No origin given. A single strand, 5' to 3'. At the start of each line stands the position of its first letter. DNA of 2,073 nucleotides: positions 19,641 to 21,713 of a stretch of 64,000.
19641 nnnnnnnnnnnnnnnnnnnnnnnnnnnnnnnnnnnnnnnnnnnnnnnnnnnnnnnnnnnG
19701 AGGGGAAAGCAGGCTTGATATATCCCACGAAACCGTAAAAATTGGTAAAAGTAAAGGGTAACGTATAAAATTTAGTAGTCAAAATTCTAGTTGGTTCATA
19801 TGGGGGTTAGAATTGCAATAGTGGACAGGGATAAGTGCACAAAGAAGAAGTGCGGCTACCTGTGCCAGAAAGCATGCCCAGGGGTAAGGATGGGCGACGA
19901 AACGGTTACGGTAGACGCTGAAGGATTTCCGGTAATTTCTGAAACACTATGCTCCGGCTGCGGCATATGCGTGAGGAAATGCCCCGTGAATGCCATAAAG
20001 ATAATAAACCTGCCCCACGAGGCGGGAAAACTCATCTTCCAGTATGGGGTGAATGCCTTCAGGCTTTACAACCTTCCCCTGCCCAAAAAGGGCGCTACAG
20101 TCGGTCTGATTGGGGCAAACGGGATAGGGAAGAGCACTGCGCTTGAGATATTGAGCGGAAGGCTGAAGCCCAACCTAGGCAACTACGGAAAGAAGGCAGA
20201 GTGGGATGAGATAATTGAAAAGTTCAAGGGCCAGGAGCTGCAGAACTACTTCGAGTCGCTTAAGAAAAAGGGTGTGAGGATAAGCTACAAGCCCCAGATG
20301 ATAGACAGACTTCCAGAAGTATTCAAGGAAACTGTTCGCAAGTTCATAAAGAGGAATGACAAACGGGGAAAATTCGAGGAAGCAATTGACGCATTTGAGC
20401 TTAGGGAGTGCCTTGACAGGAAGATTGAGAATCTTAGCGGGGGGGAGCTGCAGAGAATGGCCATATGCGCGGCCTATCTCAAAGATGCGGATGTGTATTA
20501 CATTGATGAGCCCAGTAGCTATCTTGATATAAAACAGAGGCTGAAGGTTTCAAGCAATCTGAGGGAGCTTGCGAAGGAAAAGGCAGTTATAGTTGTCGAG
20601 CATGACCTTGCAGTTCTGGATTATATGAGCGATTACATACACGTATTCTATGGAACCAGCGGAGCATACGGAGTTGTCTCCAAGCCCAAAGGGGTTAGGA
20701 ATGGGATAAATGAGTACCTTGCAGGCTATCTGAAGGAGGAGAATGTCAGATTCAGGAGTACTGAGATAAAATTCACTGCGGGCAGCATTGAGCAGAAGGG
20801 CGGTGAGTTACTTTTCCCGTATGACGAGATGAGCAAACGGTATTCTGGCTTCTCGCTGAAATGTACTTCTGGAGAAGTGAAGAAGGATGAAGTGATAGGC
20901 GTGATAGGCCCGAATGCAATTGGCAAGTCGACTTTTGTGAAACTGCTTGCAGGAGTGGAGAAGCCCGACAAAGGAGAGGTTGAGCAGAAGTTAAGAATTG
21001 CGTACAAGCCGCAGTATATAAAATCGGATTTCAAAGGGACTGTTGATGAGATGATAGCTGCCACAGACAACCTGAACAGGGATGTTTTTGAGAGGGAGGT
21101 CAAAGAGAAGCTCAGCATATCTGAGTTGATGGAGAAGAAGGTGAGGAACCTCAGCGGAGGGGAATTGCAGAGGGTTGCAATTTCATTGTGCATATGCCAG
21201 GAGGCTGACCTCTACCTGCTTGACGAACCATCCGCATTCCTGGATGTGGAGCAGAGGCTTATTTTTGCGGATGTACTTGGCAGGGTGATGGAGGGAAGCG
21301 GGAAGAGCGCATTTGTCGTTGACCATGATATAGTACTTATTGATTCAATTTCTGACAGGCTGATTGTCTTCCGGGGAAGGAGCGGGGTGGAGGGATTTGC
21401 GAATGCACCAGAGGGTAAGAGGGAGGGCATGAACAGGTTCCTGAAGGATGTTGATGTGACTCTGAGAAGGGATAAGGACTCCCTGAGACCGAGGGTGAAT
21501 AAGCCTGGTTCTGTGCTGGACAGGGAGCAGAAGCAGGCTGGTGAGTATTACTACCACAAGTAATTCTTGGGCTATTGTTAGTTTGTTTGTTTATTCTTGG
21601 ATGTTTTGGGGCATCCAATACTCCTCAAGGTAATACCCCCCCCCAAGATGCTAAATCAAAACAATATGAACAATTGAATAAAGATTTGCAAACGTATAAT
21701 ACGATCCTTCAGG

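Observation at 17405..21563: Poison-and-rescue cassette: two divergent RelE/ParE toxin-antitoxin pairs sandwiched between pelota and abcE1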

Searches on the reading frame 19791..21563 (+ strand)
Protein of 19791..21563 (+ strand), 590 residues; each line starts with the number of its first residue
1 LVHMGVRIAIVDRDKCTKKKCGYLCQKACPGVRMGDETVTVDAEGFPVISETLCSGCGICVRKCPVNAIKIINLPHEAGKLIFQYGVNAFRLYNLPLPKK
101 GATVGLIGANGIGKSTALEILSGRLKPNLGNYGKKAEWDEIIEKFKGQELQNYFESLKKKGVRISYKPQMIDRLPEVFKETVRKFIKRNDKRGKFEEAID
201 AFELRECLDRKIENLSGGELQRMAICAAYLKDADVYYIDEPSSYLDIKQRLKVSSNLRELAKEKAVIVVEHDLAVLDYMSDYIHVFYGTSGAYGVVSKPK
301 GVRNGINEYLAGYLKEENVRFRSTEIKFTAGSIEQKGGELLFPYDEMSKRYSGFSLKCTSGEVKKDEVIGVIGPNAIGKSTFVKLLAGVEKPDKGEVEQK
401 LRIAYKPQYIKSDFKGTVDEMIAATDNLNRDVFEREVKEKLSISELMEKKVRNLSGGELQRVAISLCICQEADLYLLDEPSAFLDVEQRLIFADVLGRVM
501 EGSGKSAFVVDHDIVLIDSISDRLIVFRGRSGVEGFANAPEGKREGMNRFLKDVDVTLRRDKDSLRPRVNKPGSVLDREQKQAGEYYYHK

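Call 3: search_protein_families(library=pfam, proteins=[window:19791-21563:+], max_evalue=0.1)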
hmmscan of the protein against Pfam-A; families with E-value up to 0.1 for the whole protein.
window:19791-21563:+ (590 aa): 27 families (the best 25 are shown)
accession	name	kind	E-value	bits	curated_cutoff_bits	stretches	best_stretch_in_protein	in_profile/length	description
PF00005.33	ABC_tran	-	3.4e-43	148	25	2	99-242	9-136/137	ABC transporter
PF02463.25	SMC_N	-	1e-12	48.4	40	2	95-288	18-214/220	RecF/RecN/SMC N terminal domain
PF13304.12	AAA_21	-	1.4e-12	48.7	27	2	105-192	3-105/304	AAA domain, putative AbiEii toxin, Type IV TA system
PF12837.12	Fer4_6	-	1.3e-07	31.7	25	2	46-69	1-24/24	4Fe-4S binding domain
PF00037.32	Fer4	-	2e-07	31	21.1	1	47-70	1-24/24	4Fe-4S binding domain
PF13237.11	Fer4_10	-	6.3e-07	29.7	25.5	1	47-71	2-22/53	4Fe-4S dicluster domain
PF04068.21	Fer4_RLI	-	6.9e-07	29.3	23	1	6-37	1-35/35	Possible Fer4-like domain in RNase L inhibitor, RLI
PF14697.11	Fer4_21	-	2.2e-05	24.9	35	1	9-70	1-58/59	4Fe-4S dicluster domain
PF13175.12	AAA_15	-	9.2e-05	22.7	32.1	0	105-168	27-83/374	AAA ATPase domain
PF12797.12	Fer4_2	-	0.00017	21.8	24.5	1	47-66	3-22/22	4Fe-4S binding domain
PF13187.11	Fer4_9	-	0.00027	21.3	27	1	16-69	2-52/52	4Fe-4S dicluster domain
PF13555.12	AAA_29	-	0.00027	21.1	27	0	95-118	17-39/61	P-loop containing region of AAA domain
PF12838.12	Fer4_7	-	0.00047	21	27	2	54-79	2-27/52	4Fe-4S dicluster domain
PF03193.22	RsgA_GTPase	-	0.00071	19.9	30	0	101-130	106-135/174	RsgA GTPase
PF03215.21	Rad17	-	0.0012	19.3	23.8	0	357-419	36-97/186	Rad17 P-loop domain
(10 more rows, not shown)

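Call 4: search_protein_families(library=ncbifam, proteins=[window:19791-21563:+], max_evalue=0.1)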
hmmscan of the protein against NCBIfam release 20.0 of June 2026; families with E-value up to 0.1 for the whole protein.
window:19791-21563:+ (590 aa): 249 families (the best 25 are shown)
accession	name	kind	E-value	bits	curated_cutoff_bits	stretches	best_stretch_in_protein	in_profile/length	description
NF009945.0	PRK13409.1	equivalog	2.8e-258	858.5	469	1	6-589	2-590/592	ribosome biogenesis/translation initiation ATPase RLI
NF000355.4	ribo_prot_ABC_F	equivalog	5.6e-53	180.5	380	2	327-525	300-497/499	ribosomal protection-like ABC-F family protein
NF040873.1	AztA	equivalog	6.9e-50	169.3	220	3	359-520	11-185/191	zinc ABC transporter ATP-binding protein AztA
NF008409.0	PRK11231.1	equivalog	2.5e-41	141.7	375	3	94-285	22-210/255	Fe(3+) dicitrate ABC transporter ATP-binding protein FecE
TIGR03719.1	ABC_ABC_ChvD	subfamily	5.8e-41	140.7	806.75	3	317-537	301-523/552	energy-dependent translational throttle protein EttA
TIGR01188.1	drrA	subfamily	6.7e-41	140.5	312.45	3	360-528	13-198/302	daunorubicin resistance ABC transporter, ATP-binding protein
NF008775.0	PRK11819.1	equivalog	1.8e-40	139.1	599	3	320-536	306-524/556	energy-dependent translational throttle protein EttA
TIGR03873.1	F420-0_ABC_ATP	hypoth_equivalog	2.2e-40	138.5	372.4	3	100-286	26-210/256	putative F420-0 ABC transporter ATP-binding protein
NF010068.0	PRK13548.1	equivalog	4e-40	137.6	261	2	99-286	29-216/261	heme ABC transporter ATP-binding protein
TIGR03608.1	L_ocin_972_ABC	subfamily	1.2e-38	132.7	254.85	3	99-283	22-204/206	putative bacteriocin export ABC transporter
NF040933.2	ABC_arch_GlcV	equivalog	1.5e-38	132.6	450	3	186-286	113-215/357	glucose ABC transporter ATP-binding protein GlcV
TIGR03411.1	urea_trans_UrtD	equivalog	3.9e-38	131.5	304.1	3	88-287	16-216/242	urea ABC transporter ATP-binding protein UrtD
TIGR02857.1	CydD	equivalog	4.1e-38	131.6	435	2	99-284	346-528/529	thiol reductant ABC exporter subunit CydD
NF043075.1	MMSYN1_0197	equivalog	4.7e-38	131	550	3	99-319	26-238/341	spermidine/putrescine ABC transporter ATP-binding protein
TIGR01166.1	cbiO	subfamily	9.4e-38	129.6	211.8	4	435-517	109-190/190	cobalt ABC transporter, ATP-binding protein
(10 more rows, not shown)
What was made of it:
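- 19791..21563 (+): ABCE1 / RLI (probable true start ATG 19800). NF009945 858.5 bits; Fer4_RLI plus two ABC_tran domains (calls 3, 4).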

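Call 5: find_related_loci(query=window:19791-21563:+, collection=genome_contigs, flank=8000)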
Query window:19791-21563:+ (590 aa) in genome_contigs; peptide patterns used: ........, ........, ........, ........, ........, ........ (x = any residue, [..] = any of these).
79 stretches matched a pattern; 27 encode a relative of the query (tblastn E <= 1e-3); 27 distinct loci.
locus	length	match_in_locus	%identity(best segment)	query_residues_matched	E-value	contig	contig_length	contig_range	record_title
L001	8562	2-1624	96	50-590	0e+0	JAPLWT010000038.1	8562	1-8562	MAG: Candidatus Micrarchaeota archaeon isolate LacPavin_0920_SED3_MAG_48_13 LacPavin_0920_SED3_scaffold_1802014, whole g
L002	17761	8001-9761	86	4-590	0e+0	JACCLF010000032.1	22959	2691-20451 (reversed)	MAG: Candidatus Micrarchaeota archaeon isolate Sv368 k141_1542946, whole genome shotgun sequence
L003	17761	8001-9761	85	4-590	0e+0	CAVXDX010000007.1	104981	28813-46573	MAG: uncultured Candidatus Micrarchaeota archaeon isolate MFD04408.bin.1.57 genome assembly, contig: contig_127944, whol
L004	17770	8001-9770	86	1-590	0e+0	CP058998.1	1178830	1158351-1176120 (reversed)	MAG: Candidatus Fermentimicrarchaeum limneticum isolate Sv326 chromosome, complete genome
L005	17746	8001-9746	59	7-588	0e+0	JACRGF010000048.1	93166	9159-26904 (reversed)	MAG: Candidatus Micrarchaeota archaeon isolate NC_groundwater_1744_Pr3_B-0.1um_47_56 SR-2_scaffold_141_3354204, whole ge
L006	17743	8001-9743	56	6-590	0e+0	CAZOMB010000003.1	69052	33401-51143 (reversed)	MAG TPA_asm: Candidatus Micrarchaeota archaeon isolate binchicken_co334_127 genome assembly, contig: NODE_560_length_690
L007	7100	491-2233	56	7-589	0e+0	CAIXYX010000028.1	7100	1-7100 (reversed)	uncultured Candidatus Micrarchaeota archaeon isolate A14_bin-2075 genome assembly, contig: bin-2075:028/146, whole genom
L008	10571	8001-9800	48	8-588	0e+0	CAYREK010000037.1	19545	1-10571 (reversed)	MAG TPA_asm: uncultured Halobacteriales archaeon isolate ERP127260_co1_118 genome assembly, contig: NODE_1151_length_195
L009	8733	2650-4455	48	8-588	0e+0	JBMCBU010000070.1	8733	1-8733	MAG: Halapricum sp. isolate C1M08_28 NODE_5827_length_8733_cov_10.860452, whole genome shotgun sequence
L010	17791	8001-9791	47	8-585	0e+0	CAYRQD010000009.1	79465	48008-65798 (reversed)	MAG TPA_asm: uncultured Halobacteriales archaeon isolate SRP090399_co3_16 genome assembly, contig: NODE_40_length_79465_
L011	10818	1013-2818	48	8-588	0e+0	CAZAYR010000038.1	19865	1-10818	MAG TPA_asm: uncultured Salinarchaeum sp. isolate binchicken_co207_55 genome assembly, contig: NODE_2439_length_19865_co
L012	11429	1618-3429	47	8-588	0e+0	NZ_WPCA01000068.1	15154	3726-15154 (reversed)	Halapricum sp. CBA1109 contig133, whole genome shotgun sequence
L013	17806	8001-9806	47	8-588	0e+0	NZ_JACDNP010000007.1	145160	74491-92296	Halorhabdus salina strain FL145 scaffold7, whole genome shotgun sequence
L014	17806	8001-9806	46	8-588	3e-178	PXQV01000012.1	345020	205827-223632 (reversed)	MAG: Halobacteriales archaeon QH_7_66_36 qh_7_scaffold_2, whole genome shotgun sequence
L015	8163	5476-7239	45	7-590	1e-172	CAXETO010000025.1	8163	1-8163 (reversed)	MAG TPA_asm: uncultured archaeon isolate ERR599062_concoct_40 genome assembly, contig: ERZ841001.8369, whole genome shot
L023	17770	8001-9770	85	1-590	0e+0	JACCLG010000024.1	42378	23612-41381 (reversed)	MAG: Candidatus Micrarchaeota archaeon isolate Sv174 k141_1542298, whole genome shotgun sequence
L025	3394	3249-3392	98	2-49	5e-24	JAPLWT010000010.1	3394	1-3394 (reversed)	MAG: Candidatus Micrarchaeota archaeon isolate LacPavin_0920_SED3_MAG_48_13 LacPavin_0920_SED3_scaffold_1986634, whole g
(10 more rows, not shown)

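Call 11: search_protein_families(library=pfam, proteins=[L025:2440-3156:+, L004:5936-7078:-, L004:7356-7601:+, L004:7604-7870:+, L006:5759-6748:-, L006:6914-7915:-, L005:14755-14997:-, L005:15020-15262:-], max_evalue=0.05)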
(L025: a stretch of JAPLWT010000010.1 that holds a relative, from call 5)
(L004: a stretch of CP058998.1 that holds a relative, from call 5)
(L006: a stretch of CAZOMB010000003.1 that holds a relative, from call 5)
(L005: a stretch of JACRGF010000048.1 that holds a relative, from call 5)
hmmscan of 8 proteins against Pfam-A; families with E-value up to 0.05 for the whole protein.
L025:2440-3156:+ (238 aa): 5 families
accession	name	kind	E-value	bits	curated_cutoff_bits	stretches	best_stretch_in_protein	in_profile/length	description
PF08241.18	Methyltransf_11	-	2e-12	48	21.2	1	49-137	1-91/95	Methyltransferase domain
PF13649.12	Methyltransf_25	-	5.3e-11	43.5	27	1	49-134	2-94/97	Methyltransferase domain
PF08242.18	Methyltransf_12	-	0.00034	21.7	30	1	49-134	1-93/98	Methyltransferase domain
PF13489.12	Methyltransf_23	-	0.00082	19.6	27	1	42-134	20-109/164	Methyltransferase domain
PF07021.18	MetW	-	0.0013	18.9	21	1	47-145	16-114/193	Methionine biosynthesis protein MetW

L004:5936-7078:- (380 aa): 5 families
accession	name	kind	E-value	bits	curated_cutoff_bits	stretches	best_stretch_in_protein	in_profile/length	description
PF01385.25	OrfB_IS605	-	3.6e-28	98.6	30.5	1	154-267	2-118/120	Probable transposase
PF07282.18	Cas12f1-like_TNB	-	8.4e-23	80.7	26.3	1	279-344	1-60/60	Cas12f1-like, TNB domain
PF12323.14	HTH_OrfB_IS605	-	7.2e-10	38.6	21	1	2-45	4-47/47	Helix-turn-helix domain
PF13248.11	Zn_ribbon_3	-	0.0078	16.1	27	1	306-332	2-24/26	zinc-ribbon domain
PF24460.1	DUF7575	-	0.025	14.4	28.5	0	324-338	3-17/28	Domain of unknown function (DUF7575)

L004:7356-7601:+ (81 aa): 1 family
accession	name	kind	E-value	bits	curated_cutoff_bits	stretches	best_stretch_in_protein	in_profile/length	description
PF10884.14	DUF2683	-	3.2e-10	40.6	27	1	21-73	5-60/66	Protein of unknown function (DUF2683)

L004:7604-7870:+ (88 aa): 4 families
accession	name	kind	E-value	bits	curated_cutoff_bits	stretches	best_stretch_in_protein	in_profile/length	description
PF05016.21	ParE_toxin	-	9.4e-07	29.8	23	1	12-87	12-89/89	ParE toxin of type II toxin-antitoxin system, parDE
PF15738.11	YafQ_toxin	-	1.4e-06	29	30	1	10-85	8-85/88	Bacterial toxin of type II toxin-antitoxin system, YafQ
PF15781.12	ParE-like_toxin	-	1.6e-06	28.4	28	1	12-87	4-83/87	ParE-like toxin of type II bacterial toxin-antitoxin system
PF06769.20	YoeB_toxin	-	0.0042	17.5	27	1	15-83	9-79/80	YoeB-like toxin of bacterial type II toxin-antitoxin system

L006:5759-6748:- (329 aa): 0 families

L006:6914-7915:- (333 aa): 0 families

L005:14755-14997:- (81 aa): 2 families
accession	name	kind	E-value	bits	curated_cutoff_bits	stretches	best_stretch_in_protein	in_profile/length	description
PF05016.21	ParE_toxin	-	3.1e-06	28.1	23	1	6-80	2-89/89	ParE toxin of type II toxin-antitoxin system, parDE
PF15781.12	ParE-like_toxin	-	0.004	17.5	28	1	7-45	3-41/87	ParE-like toxin of type II bacterial toxin-antitoxin system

L005:15020-15262:- (81 aa): 0 families
